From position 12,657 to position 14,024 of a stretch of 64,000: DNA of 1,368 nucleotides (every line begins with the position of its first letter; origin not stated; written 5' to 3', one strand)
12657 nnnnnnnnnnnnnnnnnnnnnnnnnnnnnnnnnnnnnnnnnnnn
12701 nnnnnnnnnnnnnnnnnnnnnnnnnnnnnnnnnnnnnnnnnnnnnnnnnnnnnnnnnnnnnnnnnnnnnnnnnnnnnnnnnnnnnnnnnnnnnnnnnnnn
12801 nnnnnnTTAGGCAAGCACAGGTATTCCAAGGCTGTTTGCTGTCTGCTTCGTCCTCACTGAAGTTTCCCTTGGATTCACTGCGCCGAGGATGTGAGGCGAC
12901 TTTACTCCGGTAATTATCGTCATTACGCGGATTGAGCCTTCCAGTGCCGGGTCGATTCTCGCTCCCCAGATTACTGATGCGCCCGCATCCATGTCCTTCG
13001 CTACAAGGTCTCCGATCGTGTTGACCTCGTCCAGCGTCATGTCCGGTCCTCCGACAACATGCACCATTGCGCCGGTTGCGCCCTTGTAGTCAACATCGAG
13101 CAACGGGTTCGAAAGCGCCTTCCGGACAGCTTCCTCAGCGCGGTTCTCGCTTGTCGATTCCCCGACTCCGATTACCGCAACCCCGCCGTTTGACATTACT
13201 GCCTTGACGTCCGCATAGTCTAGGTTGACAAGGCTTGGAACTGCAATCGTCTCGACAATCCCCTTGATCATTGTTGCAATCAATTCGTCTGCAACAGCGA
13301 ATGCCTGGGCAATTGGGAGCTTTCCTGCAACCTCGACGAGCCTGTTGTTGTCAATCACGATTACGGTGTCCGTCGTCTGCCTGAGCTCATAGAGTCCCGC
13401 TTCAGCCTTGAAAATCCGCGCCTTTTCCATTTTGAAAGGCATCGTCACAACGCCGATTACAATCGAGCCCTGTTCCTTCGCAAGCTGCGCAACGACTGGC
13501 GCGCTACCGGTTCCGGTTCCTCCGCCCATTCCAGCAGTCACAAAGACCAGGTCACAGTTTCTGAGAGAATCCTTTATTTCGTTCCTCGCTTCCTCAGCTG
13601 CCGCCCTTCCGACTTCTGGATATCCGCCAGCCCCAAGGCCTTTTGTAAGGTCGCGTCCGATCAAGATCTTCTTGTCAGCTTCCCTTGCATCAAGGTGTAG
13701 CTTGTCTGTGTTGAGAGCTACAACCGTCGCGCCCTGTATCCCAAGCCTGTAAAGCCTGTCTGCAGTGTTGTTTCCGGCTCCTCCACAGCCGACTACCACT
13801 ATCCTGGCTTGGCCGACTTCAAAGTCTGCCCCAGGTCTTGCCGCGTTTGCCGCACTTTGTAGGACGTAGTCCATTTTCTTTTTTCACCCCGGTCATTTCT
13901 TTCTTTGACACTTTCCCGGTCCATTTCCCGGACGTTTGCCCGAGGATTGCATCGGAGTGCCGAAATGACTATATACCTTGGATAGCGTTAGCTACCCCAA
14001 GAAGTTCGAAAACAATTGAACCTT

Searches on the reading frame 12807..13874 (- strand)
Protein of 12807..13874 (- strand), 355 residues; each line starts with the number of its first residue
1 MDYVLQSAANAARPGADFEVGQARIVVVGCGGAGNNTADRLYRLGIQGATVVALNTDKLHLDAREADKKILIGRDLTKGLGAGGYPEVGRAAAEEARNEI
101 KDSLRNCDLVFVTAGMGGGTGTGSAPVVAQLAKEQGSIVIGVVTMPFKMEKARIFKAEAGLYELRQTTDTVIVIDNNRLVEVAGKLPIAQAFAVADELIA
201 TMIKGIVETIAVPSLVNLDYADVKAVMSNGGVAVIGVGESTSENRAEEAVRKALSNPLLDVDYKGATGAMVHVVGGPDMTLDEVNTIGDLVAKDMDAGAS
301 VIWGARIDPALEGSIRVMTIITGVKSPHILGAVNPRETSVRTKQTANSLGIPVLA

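Call 45: find_homologous_proteins(query=window:12807-13874:-, max_evalue=1e-60)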
Query window:12807-13874:- (355 aa): 7991 proteins with E <= 1e-60 among 8000 candidates; the best 120 are listed.
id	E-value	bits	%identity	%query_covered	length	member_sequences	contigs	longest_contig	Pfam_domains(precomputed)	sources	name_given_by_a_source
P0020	2.7e-213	726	95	100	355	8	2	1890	PF00091.32,PF12327.14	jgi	jgi:cell division protein FtsZ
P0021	2.4e-192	657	85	100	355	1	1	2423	PF00091.32,PF12327.14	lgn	-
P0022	1.8e-188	644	82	100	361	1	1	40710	PF00091.32,PF12327.14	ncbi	-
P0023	3.6e-185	633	83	100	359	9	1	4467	PF00091.32,PF12327.14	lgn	-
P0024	1.2e-181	622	80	100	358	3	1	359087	PF00091.32,PF12327.14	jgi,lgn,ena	-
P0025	1.0e-169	582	74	100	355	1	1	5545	PF00091.32,PF12327.14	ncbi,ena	-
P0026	1.8e-168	578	74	100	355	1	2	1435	PF00091.32,PF12327.14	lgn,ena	-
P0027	1.9e-168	578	76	100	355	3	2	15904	PF00091.32,PF12327.14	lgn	-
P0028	4.3e-167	574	73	100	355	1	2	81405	PF00091.32,PF12327.14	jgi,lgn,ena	-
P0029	1.2e-163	562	76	94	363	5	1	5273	PF00091.32,PF12327.14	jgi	jgi:cell division protein FtsZ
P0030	5.2e-158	544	69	100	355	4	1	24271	PF00091.32,PF12327.14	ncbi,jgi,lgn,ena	-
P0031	8.0e-158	543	69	100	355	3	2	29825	PF00091.32,PF12327.14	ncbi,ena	-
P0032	4.0e-156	538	68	100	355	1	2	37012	PF00091.32,PF12327.14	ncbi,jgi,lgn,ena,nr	ncbi:MAG TPA: cell division protein FtsZ [archaeon]|nr:cell division protein FtsZ [archaeon]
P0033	4.4e-156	538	70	100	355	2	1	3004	PF00091.32,PF12327.14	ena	-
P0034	4.8e-156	537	69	100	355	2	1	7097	PF00091.32,PF12327.14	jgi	-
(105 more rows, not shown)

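Call 46: find_encoding_contigs(protein=P0024, flank=10000, max_places=2)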
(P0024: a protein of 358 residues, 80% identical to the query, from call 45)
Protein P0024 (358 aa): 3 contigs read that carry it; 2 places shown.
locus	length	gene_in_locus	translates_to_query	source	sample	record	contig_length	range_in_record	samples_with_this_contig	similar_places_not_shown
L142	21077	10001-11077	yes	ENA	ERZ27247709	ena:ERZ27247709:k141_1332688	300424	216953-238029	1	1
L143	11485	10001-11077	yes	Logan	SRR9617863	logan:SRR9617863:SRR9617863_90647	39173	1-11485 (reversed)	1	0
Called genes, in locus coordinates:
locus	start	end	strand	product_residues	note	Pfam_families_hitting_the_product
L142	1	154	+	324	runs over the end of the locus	PF00989:PAS, PF08448:PAS_4, PF13426:PAS_9, PF08447:PAS_3, PF00989:PAS, PF08448:PAS_4 (weak), PF13188:PAS_8 (weak), PF13426:PAS_9, +2 more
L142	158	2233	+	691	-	PF02743:dCache_1, PF17201:Cache_3-Cache_2 (faint), PF00512:HisKA, PF02518:HATPase_c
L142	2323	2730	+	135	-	PF00072:Response_reg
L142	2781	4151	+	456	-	PF18195:GatD_N, PF00710:Asparaginase, PF17763:Asparaginase_C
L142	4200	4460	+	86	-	-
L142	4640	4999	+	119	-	-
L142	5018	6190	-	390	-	PF05343:Peptidase_M42, PF01546:Peptidase_M20, PF04389:Peptidase_M28 (weak)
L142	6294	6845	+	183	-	PF01569:PAP2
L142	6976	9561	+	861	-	PF00122:E1-E2_ATPase, PF13246:Cation_ATPase, PF00702:Hydrolase, PF00689:Cation_ATPase_C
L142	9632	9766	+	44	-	-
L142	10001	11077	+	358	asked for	PF00091:Tubulin, PF12327:FtsZ_C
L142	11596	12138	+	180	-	PF01661:Macro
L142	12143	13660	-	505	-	PF01293:PEPCK_ATP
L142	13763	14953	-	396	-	PF01458:SUFBD_core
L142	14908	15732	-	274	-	PF00005:ABC_tran, PF13304:AAA_21 (faint)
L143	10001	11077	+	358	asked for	PF00091:Tubulin, PF12327:FtsZ_C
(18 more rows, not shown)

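Call 47: find_encoding_contigs(protein=P0022, flank=10000, max_places=2)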
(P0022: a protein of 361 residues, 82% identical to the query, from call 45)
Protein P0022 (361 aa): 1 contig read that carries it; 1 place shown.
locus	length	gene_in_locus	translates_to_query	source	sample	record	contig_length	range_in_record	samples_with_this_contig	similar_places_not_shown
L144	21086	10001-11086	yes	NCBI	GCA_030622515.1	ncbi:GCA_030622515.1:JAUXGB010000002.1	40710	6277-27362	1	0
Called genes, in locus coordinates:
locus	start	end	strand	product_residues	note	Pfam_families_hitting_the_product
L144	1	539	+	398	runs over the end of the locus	PF03065:Glyco_hydro_57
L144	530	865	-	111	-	-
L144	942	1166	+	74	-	PF01599:Ribosomal_S27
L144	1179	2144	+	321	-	PF00814:TsaD, PF22521:HypF_C_2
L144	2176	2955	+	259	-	PF02219:MTHFR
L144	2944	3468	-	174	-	PF01976:DUF116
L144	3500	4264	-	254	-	-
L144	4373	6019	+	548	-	PF00118:Cpn60_TCP1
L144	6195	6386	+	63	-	-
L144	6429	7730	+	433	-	PF18195:GatD_N, PF00710:Asparaginase, PF17763:Asparaginase_C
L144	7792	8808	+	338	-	-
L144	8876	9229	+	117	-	-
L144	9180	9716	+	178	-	PF22014:DUF6932, PF01909:NTP_transf_2 (weak), PF18765:Polbeta (weak)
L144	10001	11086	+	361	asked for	PF00091:Tubulin, PF12327:FtsZ_C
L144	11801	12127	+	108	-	-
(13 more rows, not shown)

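Call 48: find_encoding_contigs(protein=P0028, flank=10000, max_places=2)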
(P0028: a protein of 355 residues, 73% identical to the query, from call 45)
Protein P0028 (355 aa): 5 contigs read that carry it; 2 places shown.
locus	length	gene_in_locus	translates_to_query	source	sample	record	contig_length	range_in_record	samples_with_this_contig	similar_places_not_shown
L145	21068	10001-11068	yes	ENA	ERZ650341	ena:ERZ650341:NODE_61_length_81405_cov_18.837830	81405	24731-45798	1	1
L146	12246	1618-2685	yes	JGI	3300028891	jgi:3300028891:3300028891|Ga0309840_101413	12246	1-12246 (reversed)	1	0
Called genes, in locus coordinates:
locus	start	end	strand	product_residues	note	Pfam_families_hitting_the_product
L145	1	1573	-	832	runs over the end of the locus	PF00270:DEAD, PF04851:ResIII, PF00271:Helicase_C, PF19306:WHD_Lhr, PF08494:DEAD_assoc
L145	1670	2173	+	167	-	PF02660:G3P_acyltransf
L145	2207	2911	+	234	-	PF00583:Acetyltransf_1, PF13508:Acetyltransf_7 (weak)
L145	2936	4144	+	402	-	PF01676:Metalloenzyme, PF10143:PhosphMutase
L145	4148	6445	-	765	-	PF01326:PPDK_N, PF00391:PEP-utilizers, PF02896:PEP-utilizers_C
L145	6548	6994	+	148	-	-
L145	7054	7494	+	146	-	-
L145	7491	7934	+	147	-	-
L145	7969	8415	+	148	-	-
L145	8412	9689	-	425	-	PF18195:GatD_N, PF00710:Asparaginase, PF17763:Asparaginase_C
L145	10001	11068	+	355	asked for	PF00091:Tubulin, PF12327:FtsZ_C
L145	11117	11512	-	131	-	PF00075:RNase_H, PF13456:RVT_3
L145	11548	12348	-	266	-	PF01978:TrmB, PF11495:TrmB_EBD_N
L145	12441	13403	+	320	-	PF00348:polyprenyl_synt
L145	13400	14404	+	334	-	PF02005:TRM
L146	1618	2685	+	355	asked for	PF00091:Tubulin, PF12327:FtsZ_C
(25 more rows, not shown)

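Call 75: find_encoding_contigs(protein=P0027, flank=10000, max_places=2)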
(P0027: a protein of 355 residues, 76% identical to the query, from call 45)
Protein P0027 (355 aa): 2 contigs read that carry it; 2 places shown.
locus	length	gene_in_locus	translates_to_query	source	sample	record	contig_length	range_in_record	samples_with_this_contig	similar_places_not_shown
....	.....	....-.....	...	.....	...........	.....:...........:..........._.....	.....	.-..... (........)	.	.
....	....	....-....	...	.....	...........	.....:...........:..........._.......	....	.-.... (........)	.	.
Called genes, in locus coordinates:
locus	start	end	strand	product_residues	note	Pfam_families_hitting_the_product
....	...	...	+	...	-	-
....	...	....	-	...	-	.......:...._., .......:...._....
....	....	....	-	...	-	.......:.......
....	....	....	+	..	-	-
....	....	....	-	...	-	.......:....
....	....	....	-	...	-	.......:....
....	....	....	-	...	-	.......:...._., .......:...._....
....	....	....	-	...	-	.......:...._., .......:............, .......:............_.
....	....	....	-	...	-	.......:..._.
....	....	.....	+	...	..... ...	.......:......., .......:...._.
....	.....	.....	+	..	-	-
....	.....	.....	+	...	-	-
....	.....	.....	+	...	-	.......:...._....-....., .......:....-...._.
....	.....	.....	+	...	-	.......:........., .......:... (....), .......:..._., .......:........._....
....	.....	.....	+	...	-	-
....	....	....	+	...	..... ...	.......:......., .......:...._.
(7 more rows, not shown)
